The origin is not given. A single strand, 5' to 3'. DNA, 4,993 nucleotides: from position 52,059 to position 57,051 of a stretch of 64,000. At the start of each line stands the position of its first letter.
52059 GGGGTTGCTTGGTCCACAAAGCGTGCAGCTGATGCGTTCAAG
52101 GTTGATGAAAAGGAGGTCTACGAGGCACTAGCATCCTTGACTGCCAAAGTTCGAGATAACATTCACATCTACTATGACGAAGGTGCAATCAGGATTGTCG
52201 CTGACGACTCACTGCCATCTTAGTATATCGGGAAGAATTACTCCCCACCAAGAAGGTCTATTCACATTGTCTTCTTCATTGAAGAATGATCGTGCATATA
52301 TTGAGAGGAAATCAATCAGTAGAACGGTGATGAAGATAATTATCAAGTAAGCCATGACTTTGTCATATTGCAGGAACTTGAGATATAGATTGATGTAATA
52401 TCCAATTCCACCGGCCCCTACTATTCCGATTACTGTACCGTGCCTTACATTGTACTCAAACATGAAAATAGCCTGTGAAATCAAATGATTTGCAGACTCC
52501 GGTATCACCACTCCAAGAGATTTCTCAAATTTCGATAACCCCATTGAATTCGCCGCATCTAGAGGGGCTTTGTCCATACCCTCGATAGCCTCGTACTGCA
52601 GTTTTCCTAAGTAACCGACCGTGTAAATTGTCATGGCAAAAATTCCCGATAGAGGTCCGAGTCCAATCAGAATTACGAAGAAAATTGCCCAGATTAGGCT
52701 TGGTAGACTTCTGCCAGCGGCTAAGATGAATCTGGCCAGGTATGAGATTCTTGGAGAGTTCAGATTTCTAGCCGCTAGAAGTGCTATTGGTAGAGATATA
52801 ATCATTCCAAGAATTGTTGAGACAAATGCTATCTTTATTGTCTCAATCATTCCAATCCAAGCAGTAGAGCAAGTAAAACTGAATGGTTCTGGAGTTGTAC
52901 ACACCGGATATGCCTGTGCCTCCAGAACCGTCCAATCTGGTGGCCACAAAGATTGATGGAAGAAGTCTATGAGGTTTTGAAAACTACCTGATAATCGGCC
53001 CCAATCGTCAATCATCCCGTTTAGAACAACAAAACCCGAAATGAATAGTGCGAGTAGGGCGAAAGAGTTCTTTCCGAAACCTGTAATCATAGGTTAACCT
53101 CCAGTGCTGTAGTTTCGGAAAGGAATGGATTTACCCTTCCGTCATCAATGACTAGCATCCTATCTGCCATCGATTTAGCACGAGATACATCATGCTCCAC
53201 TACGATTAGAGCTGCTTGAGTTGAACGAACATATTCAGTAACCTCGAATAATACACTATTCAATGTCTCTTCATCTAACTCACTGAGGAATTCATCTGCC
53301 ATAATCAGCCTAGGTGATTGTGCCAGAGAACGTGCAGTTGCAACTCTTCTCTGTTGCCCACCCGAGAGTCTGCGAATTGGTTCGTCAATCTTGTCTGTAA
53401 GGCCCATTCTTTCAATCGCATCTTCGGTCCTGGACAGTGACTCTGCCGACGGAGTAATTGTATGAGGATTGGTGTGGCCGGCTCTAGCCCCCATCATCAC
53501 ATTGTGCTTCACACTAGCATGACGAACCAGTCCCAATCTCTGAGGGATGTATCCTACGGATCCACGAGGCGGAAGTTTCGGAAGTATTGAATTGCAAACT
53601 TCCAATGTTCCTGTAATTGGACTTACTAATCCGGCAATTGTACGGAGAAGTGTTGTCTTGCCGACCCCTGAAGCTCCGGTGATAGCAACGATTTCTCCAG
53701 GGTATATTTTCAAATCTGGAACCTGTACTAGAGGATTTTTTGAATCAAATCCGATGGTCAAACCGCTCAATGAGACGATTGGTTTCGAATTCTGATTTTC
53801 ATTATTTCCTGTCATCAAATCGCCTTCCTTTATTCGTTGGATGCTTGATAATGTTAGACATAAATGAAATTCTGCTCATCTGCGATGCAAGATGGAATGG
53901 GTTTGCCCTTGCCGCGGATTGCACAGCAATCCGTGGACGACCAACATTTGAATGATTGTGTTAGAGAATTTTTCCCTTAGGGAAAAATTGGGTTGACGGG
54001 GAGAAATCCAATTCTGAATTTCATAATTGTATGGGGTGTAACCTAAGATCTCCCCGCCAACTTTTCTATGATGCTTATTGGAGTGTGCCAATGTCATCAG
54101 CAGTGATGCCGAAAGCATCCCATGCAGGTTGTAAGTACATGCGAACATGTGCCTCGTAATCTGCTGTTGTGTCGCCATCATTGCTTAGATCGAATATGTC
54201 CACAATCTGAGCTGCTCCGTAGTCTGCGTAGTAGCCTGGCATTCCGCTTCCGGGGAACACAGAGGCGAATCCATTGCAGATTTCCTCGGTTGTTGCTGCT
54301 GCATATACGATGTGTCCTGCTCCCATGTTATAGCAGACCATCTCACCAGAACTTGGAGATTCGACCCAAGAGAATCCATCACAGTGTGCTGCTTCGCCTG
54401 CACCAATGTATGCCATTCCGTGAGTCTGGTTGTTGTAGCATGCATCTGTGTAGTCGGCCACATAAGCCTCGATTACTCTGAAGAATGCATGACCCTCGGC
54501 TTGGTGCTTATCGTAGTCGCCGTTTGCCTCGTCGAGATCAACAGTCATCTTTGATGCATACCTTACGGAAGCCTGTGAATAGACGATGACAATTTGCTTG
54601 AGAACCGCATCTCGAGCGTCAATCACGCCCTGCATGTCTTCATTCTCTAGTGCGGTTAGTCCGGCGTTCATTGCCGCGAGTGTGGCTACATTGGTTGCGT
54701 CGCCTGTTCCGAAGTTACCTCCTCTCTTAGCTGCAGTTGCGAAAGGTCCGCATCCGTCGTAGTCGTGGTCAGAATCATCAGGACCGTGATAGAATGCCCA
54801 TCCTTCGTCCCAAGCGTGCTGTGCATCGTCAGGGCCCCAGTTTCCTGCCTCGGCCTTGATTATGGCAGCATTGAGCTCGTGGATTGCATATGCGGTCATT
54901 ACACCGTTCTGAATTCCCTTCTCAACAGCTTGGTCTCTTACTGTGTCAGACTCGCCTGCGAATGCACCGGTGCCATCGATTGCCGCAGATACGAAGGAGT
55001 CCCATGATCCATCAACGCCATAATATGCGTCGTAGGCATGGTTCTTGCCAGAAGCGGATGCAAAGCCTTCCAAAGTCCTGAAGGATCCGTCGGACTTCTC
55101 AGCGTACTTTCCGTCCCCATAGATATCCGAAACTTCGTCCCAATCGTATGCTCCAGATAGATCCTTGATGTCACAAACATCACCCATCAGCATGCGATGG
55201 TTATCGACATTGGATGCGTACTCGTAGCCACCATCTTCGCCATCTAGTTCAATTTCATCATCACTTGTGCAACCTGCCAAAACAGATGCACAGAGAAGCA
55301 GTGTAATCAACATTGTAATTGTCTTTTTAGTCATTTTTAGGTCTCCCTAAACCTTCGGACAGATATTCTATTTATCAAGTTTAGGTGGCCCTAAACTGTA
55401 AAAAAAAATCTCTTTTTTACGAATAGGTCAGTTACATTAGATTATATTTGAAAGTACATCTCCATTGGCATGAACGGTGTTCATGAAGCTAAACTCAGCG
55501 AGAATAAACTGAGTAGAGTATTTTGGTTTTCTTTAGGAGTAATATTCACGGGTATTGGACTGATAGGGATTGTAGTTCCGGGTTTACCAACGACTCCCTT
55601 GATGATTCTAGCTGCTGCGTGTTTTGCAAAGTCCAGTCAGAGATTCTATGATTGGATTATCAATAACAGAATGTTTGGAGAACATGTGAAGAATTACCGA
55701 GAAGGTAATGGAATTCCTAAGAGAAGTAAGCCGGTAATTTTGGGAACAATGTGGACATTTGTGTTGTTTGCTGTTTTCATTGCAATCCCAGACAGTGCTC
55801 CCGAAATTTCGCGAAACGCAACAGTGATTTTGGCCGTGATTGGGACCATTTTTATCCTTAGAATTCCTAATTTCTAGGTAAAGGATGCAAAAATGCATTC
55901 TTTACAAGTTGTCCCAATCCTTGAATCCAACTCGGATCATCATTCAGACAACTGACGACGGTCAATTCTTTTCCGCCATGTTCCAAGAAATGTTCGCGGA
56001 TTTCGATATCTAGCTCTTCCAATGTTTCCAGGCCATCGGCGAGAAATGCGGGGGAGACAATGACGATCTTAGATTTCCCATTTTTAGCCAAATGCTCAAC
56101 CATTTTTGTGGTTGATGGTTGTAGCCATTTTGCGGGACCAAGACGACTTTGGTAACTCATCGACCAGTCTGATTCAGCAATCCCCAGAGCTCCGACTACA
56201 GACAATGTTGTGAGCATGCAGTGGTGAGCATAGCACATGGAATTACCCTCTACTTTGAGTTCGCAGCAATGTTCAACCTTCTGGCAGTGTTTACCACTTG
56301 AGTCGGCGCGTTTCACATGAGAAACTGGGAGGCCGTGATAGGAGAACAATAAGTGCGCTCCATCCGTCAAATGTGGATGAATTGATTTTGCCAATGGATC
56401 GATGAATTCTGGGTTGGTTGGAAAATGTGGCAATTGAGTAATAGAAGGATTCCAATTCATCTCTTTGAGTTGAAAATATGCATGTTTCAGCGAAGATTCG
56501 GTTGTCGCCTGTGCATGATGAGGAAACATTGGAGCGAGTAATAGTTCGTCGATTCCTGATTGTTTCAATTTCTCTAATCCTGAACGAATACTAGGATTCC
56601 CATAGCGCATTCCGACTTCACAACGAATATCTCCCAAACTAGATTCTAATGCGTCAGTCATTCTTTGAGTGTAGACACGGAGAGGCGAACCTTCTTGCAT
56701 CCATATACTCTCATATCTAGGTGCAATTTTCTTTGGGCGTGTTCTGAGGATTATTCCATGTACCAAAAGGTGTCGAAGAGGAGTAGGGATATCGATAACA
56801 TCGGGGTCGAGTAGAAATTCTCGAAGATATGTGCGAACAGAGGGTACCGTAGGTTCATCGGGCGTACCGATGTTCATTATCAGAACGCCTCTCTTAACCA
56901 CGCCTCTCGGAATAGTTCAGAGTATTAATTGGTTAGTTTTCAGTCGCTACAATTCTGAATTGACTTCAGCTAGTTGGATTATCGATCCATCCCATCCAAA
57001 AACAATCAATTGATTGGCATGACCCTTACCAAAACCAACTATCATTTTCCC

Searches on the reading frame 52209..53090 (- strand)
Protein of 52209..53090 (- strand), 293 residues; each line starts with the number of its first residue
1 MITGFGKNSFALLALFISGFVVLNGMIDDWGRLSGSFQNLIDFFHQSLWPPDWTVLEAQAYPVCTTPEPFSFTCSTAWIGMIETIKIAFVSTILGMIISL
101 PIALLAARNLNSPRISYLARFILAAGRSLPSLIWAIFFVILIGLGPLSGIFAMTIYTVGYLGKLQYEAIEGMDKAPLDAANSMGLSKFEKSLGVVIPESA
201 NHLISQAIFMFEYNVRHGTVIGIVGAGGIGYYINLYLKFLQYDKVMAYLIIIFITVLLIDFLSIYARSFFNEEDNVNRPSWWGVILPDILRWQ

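Call 34: search_protein_families(library=pfam, proteins=[window:52209-53090:-], max_evalue=0.001)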
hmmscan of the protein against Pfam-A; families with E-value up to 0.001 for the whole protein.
window:52209-53090:- (293 aa): 1 family
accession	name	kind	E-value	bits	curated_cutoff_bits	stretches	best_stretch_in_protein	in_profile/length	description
PF00528.27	BPD_transp_1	-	1e-17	64.9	26.4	1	100-262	2-170/184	Binding-protein-dependent transport system inner membrane component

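Call 59: search_protein_families(library=ncbifam, proteins=[window:52209-53090:-], max_evalue=0.001)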
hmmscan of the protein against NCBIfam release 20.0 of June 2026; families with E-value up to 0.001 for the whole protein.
window:52209-53090:- (293 aa): 5 families
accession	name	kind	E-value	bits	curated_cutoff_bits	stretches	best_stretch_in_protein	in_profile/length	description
TIGR01097.1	PhnE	equivalog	2.5e-67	227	216.7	1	11-268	10-249/252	phosphonate ABC transporter, permease protein PhnE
TIGR03416.1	ABC_choXWV_perm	equivalog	5.7e-11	42.4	363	1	77-258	84-263/267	choline ABC transporter permease subunit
NF008049.0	PRK10782.1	subfamily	3.2e-09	36.8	212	1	80-261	12-205/217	methionine ABC transporter permease MetI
NF008196.0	PRK10952.1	equivalog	2.6e-05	23.2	439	1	76-203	141-265/356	glycine betaine/L-proline ABC transporter permease ProW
NF040733.1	ABC_perm_U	equivalog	0.0003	20.3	295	1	83-261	60-236/251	ABC transporter permease subunit SaoP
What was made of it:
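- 52209..55334 (-): Co-regulated neighbours: FEA1-related lipoprotein (54075..55334), PhnC-like ATPase (53087..53818), PhnE-equivalog permease (52209..53090). TIGR01097 PhnE at 227 bits, above the 216.7 cut-off (call 59).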

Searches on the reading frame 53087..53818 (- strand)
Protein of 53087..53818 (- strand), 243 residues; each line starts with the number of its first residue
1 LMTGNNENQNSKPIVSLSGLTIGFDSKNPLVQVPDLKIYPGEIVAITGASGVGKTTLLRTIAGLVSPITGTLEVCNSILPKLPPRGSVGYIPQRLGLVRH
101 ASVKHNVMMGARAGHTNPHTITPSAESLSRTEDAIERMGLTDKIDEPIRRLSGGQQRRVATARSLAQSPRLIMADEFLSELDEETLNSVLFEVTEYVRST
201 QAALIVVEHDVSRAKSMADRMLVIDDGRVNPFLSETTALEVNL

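Call 34: search_protein_families(library=pfam, proteins=[window:53087-53818:-], max_evalue=0.001)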
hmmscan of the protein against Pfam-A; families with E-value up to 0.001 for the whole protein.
window:53087-53818:- (243 aa): 2 families
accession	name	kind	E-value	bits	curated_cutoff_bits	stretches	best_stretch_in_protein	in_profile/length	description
PF00005.33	ABC_tran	-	6.3e-28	98.5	25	1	35-177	5-135/137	ABC transporter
PF13191.12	AAA_16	-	7.8e-05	23.7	32.6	1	42-94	25-85/167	AAA ATPase domain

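Call 59: search_protein_families(library=ncbifam, proteins=[window:53087-53818:-], max_evalue=0.001)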
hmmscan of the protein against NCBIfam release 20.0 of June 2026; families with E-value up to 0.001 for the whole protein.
window:53087-53818:- (243 aa): 188 families (the best 25 are shown)
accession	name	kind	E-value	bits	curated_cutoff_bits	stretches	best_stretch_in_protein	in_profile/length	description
NF006987.0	PRK09452.1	equivalog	2.6e-38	131.7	482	1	5-230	8-227/378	spermidine/putrescine ABC transporter ATP-binding protein PotA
TIGR02315.1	ABC_phnC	equivalog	3.1e-37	128.3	266.1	1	16-229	3-224/243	phosphonate ABC transporter ATP-binding protein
TIGR02982.1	heterocyst_DevA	subfamily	3.8e-36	124.7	295.8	1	32-229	22-219/220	ABC exporter ATP-binding subunit, DevA family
TIGR03258.1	PhnT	equivalog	4.1e-36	124.8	499.15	1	17-230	11-219/359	2-aminoethylphosphonate ABC transport system ATP-binding subunit PhnT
TIGR03265.1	PhnT2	equivalog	1.4e-34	119.9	457.7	1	23-230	13-214/353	putative 2-aminoethylphosphonate ABC transporter ATP-binding protein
TIGR02857.1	CydD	equivalog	1.7e-33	116.4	435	1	11-221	318-526/529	thiol reductant ABC exporter subunit CydD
NF008428.0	PRK11264.1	equivalog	4.7e-33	114.5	406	1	18-229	7-222/250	L-cystine ABC transporter ATP-binding protein TcyN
TIGR01187.1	potA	subfamily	8.6e-32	110.5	355.6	1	47-230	2-180/325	polyamine ABC transporter ATP-binding protein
TIGR02142.1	modC_ABC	equivalog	1.1e-31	110.3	285.05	1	40-231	21-212/353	molybdenum ABC transporter ATP-binding protein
TIGR01277.1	thiQ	equivalog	4.5e-31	108.1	245.05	1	35-230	18-208/213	thiamine ABC transporter ATP-binding protein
TIGR03771.1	anch_rpt_ABC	equivalog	4.8e-31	108.2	268.8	1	37-225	2-187/223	anchored repeat-type ABC transporter ATP-binding subunit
NF008653.0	PRK11650.1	subfamily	5.1e-31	108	432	1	15-230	4-214/357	sn-glycerol-3-phosphate ABC transporter ATP-binding protein UgpC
NF008621.0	PRK11607.1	equivalog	9.3e-31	107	613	1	8-228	13-227/377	putrescine ABC transporter ATP-binding subunit PotG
TIGR02211.1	LolD_lipo_ex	equivalog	1.4e-30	106.5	307.75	1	35-229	25-219/221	lipoprotein-releasing ABC transporter ATP-binding protein LolD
NF043075.1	MMSYN1_0197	equivalog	2.4e-30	105.6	550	1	14-230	2-212/341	spermidine/putrescine ABC transporter ATP-binding protein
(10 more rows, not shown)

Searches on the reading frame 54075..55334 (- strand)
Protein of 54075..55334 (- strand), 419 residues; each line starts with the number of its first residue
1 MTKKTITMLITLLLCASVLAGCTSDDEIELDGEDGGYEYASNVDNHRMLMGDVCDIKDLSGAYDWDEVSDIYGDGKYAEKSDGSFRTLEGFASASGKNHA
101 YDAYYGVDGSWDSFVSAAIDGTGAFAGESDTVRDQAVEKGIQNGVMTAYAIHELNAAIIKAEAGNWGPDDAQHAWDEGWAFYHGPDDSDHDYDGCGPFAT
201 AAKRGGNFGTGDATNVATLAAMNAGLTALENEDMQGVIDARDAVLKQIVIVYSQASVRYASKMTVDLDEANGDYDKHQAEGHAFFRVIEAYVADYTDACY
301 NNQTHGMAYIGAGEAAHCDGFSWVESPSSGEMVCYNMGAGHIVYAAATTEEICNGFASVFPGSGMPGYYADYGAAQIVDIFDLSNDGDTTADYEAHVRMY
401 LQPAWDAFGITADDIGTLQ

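Call 3: search_protein_families(library=pfam, proteins=[window:54075-55334:-], max_evalue=0.01)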
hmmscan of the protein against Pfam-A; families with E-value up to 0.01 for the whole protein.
window:54075-55334:- (419 aa): 1 family
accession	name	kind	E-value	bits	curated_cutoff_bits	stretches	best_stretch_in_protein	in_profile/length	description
PF07692.16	Fea1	-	4.6e-19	69.2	25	1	35-264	26-252/359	Low iron-inducible periplasmic protein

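Call 4: search_protein_families(library=ncbifam, proteins=[window:54075-55334:-], max_evalue=0.01)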
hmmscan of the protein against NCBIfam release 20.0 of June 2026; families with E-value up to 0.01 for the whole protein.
window:54075-55334:- (419 aa): 1 family
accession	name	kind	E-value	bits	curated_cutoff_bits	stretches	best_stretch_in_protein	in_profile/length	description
NF038033.1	FEA1_rel_lipo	equivalog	2.8e-103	345.7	250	2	21-296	82-361/406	FEA1-related lipoprotein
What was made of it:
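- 52209..55334 (-): NCBIfam NF038033 at 345.7 bits (call 4).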

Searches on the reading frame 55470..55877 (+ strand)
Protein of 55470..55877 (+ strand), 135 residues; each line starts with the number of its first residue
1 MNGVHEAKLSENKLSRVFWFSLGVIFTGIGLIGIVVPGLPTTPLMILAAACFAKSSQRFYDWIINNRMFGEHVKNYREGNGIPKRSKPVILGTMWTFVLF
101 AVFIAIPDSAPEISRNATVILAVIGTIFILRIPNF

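Call 3: search_protein_families(library=pfam, proteins=[window:55470-55877:+], max_evalue=0.01)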
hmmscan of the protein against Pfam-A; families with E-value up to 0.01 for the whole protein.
window:55470-55877:+ (135 aa): 1 family
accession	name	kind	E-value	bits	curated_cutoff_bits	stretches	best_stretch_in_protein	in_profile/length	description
PF04304.18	DUF454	-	3.3e-35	121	35.1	1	16-133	1-114/115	Protein of unknown function (DUF454)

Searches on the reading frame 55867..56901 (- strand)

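Call 3: search_protein_families(library=pfam, proteins=[window:55867-56901:-], max_evalue=0.01)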
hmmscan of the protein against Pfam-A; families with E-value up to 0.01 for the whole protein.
window:55867-56901:- (344 aa): 2 families
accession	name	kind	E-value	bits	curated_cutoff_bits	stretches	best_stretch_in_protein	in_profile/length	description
PF00762.24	Ferrochelatase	-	9e-99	330.9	27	1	3-335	1-315/317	Ferrochelatase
PF01903.22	CbiX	-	2e-06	28.5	22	0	258-324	34-99/106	CbiX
